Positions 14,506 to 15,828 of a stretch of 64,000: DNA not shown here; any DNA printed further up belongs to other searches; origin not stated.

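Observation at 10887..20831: Unclassified peptide-derived biosynthetic operon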

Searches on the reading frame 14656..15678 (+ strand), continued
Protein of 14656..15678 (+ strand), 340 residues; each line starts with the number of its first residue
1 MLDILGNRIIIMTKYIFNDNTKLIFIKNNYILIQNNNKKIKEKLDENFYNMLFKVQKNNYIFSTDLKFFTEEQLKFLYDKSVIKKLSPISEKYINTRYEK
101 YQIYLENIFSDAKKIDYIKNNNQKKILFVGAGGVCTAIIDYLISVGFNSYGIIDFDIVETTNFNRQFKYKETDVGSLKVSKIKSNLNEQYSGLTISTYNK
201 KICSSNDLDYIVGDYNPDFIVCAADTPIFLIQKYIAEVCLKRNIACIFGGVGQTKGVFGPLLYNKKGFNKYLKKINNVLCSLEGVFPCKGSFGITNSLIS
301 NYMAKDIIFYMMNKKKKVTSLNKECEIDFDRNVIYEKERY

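Call 53: fold_search(model_id=the predicted structure, library=pdb)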
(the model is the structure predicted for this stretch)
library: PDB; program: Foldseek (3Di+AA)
matches with E <= 10: 1802; with E <= 0.001: 257
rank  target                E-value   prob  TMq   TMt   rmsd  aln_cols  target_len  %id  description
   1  3h9j_B                3.8e-21  1.00  0.65  0.64   7.4       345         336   21  Crystal structure of E. coli MccB + AMPCPP + SeMeT MccA (released 2009-06-16)
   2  3h9j_D                5.7e-21  1.00  0.67  0.66   7.3       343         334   22  Crystal structure of E. coli MccB + AMPCPP + SeMeT MccA (released 2009-06-16)
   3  3h5n_D                6.4e-21  1.00  0.66  0.66   6.9       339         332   22  Crystal structure of E. coli MccB + ATP (released 2009-06-16)
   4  3h9j_A                1.0e-20  1.00  0.66  0.64   7.5       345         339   22  Crystal structure of E. coli MccB + AMPCPP + SeMeT MccA (released 2009-06-16)
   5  3h9g_B                1.4e-20  1.00  0.65  0.63   7.4       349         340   21  Crystal structure of E. coli MccB + MccA-N7isoASN (released 2009-06-16)
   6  3h5r_C                2.3e-20  1.00  0.67  0.64   7.7       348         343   22  Crystal structure of E. coli MccB + Succinimide (released 2009-06-16)
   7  3h9q_C                2.6e-20  1.00  0.65  0.63   8.0       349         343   21  Crystal structure of E. coli MccB + SeMet MccA (released 2009-06-16)
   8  3h9g_C                2.7e-20  1.00  0.67  0.64   7.8       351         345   22  Crystal structure of E. coli MccB + MccA-N7isoASN (released 2009-06-16)
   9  3h5r_D                4.9e-20  1.00  0.67  0.66   7.0       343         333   23  Crystal structure of E. coli MccB + Succinimide (released 2009-06-16)
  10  3h5a_D                5.8e-20  1.00  0.66  0.62   8.0       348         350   22  Crystal structure of E. coli MccB (released 2009-06-16)
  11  3h5n_A                6.2e-20  1.00  0.66  0.64   7.6       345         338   22  Crystal structure of E. coli MccB + ATP (released 2009-06-16)
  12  3h5n_C                6.9e-20  1.00  0.66  0.64   7.6       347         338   22  Crystal structure of E. coli MccB + ATP (released 2009-06-16)
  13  3h9g_A                7.8e-20  1.00  0.64  0.61   7.7       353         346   22  Crystal structure of E. coli MccB + MccA-N7isoASN (released 2009-06-16)
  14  3h5r_A                8.3e-20  1.00  0.64  0.62   8.3       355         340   21  Crystal structure of E. coli MccB + Succinimide (released 2009-06-16)
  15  3h9j_C                9.3e-20  1.00  0.65  0.63   7.8       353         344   22  Crystal structure of E. coli MccB + AMPCPP + SeMeT MccA (released 2009-06-16)
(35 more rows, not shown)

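Call 69: search_dna_similar(query=L090:7920-8714:+, collection=plasmids, mode=protein, max_evalue=0.001, max_rows=15)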
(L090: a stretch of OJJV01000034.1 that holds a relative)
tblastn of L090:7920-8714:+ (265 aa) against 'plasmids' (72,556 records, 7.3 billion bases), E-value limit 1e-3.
No match.

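Call 70: search_protein_families(library=pfam, proteins=[L090:7920-8714:+, L001:12187-13554:+, L001:8752-10023:+, L085:4901-6184:+], max_evalue=0.001)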
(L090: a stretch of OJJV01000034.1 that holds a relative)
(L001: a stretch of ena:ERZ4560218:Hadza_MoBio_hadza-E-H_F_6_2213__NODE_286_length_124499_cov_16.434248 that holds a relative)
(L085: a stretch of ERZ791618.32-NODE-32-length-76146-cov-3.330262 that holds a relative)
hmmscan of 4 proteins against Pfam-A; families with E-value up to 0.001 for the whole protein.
L090:7920-8714:+ (265 aa): 7 families
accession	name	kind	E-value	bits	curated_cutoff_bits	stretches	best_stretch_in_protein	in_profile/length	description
PF13489.12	Methyltransf_23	-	9.5e-09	35.6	27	1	18-148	4-131/164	Methyltransferase domain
PF13649.12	Methyltransf_25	-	3.5e-07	31.2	27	1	38-128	1-97/97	Methyltransferase domain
PF13847.12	Methyltransf_31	-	6.4e-07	29.6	27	1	34-135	3-112/145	Methyltransferase domain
PF02353.26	CMAS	-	9.7e-06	25.5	27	1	21-228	49-250/273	Mycolic acid cyclopropane synthetase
PF08241.18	Methyltransf_11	-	1.6e-05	25.9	21.2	1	39-132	1-95/95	Methyltransferase domain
PF08242.18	Methyltransf_12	-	5.8e-05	24.2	30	1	39-130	1-98/98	Methyltransferase domain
PF00398.26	RrnaAD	-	0.00026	20.6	24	1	4-62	3-59/263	Ribosomal RNA adenine dimethylase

L001:12187-13554:+ (456 aa): 1 family
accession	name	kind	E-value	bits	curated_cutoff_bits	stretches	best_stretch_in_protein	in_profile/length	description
PF00155.27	Aminotran_1_2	-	1.5e-33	116.9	19.7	1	45-440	5-352/361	Aminotransferase class I and II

L001:8752-10023:+ (424 aa): 3 families
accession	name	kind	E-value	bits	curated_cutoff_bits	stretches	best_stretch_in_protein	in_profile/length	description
PF04055.27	Radical_SAM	-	3.5e-21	76.5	29.5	1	25-175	1-162/166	Radical SAM superfamily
PF13353.11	Fer4_12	-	2.2e-06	28.4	22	1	28-127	12-117/137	4Fe-4S single cluster domain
PF13186.11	SPASM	-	2.6e-05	24.9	21.5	1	247-306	1-67/67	Iron-sulfur cluster-binding domain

L085:4901-6184:+ (428 aa): 1 family
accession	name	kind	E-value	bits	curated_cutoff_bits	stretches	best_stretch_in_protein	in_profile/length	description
PF04055.27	Radical_SAM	-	8.1e-17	62.3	29.5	1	32-162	2-143/166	Radical SAM superfamily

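Call 75: search_dna_similar(query=window:14689-15675:+, collection=plasmids, mode=protein, max_evalue=0.00001, max_rows=30)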
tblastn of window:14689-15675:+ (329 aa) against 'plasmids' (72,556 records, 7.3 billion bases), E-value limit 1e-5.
Records with a match: 166; places in all: 170; records where one place covers at least 80% of the query: 0.
Best place of each record, by identity: <60% 166.
By first word of the organism name: Ralstonia 29; Staphylococcus 24; Bacillus 17; Sinorhizobium 14; Rhizobium 10; Lactobacillus 10; Vibrio 6; Salmonella 5; Lactiplantibacillus 4; Pantoea 4; and 33 more.
By predicted mobility (MOB-suite, as given by PLSDB): non-mobilizable 91; mobilizable 42; conjugative 33.
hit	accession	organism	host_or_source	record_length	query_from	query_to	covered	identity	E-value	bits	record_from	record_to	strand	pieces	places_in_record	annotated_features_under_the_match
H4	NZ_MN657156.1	Sporosarcina sp.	-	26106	103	318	66%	31.9%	2e-15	84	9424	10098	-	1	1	ThiF family adenylyltransferase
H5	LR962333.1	Enterococcus faecalis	-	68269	107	300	59%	34.5%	8e-19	95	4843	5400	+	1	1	record has no annotation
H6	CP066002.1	Lactococcus garvieae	-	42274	113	303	58%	33.0%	1e-15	85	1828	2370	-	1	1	ThiF family adenylyltransferase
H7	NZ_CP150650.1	Bacillus mycoides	cell culture,soil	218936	127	327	61%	31.1%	3e-10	69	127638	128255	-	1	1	ThiF family adenylyltransferase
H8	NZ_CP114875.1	Lactiplantibacillus plantarum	-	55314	115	320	63%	30.3%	4e-15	84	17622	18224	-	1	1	ThiF family adenylyltransferase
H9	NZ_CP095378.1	Bacillus cereus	cell cuture,Pond silt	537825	134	327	59%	32.2%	8e-11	71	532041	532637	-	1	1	ThiF family adenylyltransferase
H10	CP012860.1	Persicobacter sp. JZB09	cell culture,soil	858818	72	297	69%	27.0%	1e-14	82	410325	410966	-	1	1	record has no annotation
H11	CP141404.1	Staphylococcus aureus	Homo sapiens,clinical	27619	127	302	50%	35.5%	6e-10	90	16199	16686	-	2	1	none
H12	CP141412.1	Staphylococcus aureus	Homo sapiens,clinical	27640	127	302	50%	35.5%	6e-10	89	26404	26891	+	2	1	ThiF family adenylyltransferase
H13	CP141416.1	Staphylococcus aureus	Homo sapiens,clinical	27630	127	302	50%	35.5%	6e-10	89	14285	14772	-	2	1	ThiF family adenylyltransferase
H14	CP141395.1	Staphylococcus aureus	Homo sapiens,clinical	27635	127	302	53%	33.0%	7e-13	77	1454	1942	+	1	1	ThiF family adenylyltransferase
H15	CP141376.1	Staphylococcus aureus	Homo sapiens,clinical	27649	127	302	53%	33.0%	7e-13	77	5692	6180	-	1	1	ThiF family adenylyltransferase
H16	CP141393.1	Staphylococcus aureus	Homo sapiens,clinical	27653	127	302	53%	33.0%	7e-13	77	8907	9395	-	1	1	ThiF family adenylyltransferase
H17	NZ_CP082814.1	Staphylococcus aureus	Homo sapiens,Swab from ear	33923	127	302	53%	33.0%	7e-13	77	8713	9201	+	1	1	ThiF family adenylyltransferase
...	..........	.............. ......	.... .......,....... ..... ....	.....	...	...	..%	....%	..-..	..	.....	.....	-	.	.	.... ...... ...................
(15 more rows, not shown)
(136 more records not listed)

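Call 88: search_protein_families(library=padloc, proteins=[window:14689-15678:+], max_evalue=0.001)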
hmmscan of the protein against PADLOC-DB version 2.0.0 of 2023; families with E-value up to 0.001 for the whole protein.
window:14689-15678:+ (329 aa): 15 families
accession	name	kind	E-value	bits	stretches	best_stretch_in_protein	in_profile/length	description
PDLC00834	E1-E2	-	1e-10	38.8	1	29-240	213-428/564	E1-E2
PDLC00850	E1-E2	-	7.7e-10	35.8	1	109-193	311-394/566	E1-E2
PDLC00843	E1-E2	-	1.2e-09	35.3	1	108-233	314-433/575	E1-E2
PDLC00829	E1-E2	-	3.4e-09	34.3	1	108-215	167-272/426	E1-E2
PDLC00848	E1-E2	-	5.5e-09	32.8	1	111-193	373-454/607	E1-E2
PDLC00837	E1-E2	-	3.2e-08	30.8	1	109-196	322-412/593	E1-E2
PDLC00839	E1-E2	-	2.3e-07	27.4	1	109-195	367-452/602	E1-E2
PDLC00828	E1-E2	-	1.2e-06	26.1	1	111-214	174-275/431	E1-E2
PDLC00856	E1-E2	-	1.6e-06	24.9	1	103-191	313-400/573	E1-E2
PDLC00838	E1-E2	-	1.9e-05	21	1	111-224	320-431/736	E1-E2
PDLC00844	E1-E2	-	4.1e-05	20.4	1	111-197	275-361/489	E1-E2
PDLC00832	E1-E2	-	4.6e-05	19.8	1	103-189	329-414/588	E1-E2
PDLC00855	E1-E2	-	8.3e-05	19.8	1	107-192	297-381/579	E1-E2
PDLC00845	E1-E2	-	0.00011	18.8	1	111-188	301-377/571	E1-E2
PDLC00847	E1-E2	-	0.00053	16.5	1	111-238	285-407/523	E1-E2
